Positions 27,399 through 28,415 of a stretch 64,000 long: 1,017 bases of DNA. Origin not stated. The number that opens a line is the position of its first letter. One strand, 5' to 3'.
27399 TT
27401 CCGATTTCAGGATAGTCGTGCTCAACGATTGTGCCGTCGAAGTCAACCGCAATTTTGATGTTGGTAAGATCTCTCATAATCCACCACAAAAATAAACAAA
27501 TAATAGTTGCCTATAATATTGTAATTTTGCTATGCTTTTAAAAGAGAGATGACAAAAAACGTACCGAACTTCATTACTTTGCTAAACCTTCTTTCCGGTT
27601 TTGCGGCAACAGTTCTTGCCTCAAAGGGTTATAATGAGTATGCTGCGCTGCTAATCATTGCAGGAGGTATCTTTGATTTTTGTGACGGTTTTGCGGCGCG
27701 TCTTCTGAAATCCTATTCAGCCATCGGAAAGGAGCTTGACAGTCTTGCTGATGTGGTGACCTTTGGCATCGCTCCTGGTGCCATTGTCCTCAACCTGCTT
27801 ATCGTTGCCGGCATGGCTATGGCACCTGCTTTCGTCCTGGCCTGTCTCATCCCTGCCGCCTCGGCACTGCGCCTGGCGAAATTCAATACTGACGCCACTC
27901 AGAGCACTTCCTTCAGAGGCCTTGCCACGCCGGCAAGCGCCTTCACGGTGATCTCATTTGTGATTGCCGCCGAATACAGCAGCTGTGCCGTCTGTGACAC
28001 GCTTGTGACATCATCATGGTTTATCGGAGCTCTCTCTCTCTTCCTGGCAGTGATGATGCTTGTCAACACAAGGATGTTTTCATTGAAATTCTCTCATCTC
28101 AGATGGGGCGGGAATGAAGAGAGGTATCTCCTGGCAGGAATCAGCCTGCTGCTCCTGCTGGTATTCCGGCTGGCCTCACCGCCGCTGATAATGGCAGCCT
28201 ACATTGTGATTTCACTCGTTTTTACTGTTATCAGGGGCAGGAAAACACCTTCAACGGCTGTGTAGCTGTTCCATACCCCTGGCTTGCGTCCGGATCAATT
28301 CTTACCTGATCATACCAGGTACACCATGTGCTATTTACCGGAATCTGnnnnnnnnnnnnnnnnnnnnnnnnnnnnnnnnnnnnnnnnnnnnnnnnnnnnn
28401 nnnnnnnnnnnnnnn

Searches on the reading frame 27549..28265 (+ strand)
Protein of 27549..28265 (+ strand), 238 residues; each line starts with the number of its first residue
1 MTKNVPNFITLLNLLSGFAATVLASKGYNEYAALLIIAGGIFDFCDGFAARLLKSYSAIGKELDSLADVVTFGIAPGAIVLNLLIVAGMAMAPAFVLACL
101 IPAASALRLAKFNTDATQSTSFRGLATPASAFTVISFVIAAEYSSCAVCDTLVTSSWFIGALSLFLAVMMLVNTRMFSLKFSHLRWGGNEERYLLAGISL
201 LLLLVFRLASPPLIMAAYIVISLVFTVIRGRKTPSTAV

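Call 77: search_protein_families(library=pfam, proteins=[window:27549-28265:+], max_evalue=0.00001)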
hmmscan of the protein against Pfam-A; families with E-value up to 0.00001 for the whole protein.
window:27549-28265:+ (238 aa): 1 family
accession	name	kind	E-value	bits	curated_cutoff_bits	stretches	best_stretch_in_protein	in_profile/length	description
PF01066.26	CDP-OH_P_transf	-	1.4e-17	64.9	22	1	4-157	2-140/152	CDP-alcohol phosphatidyltransferase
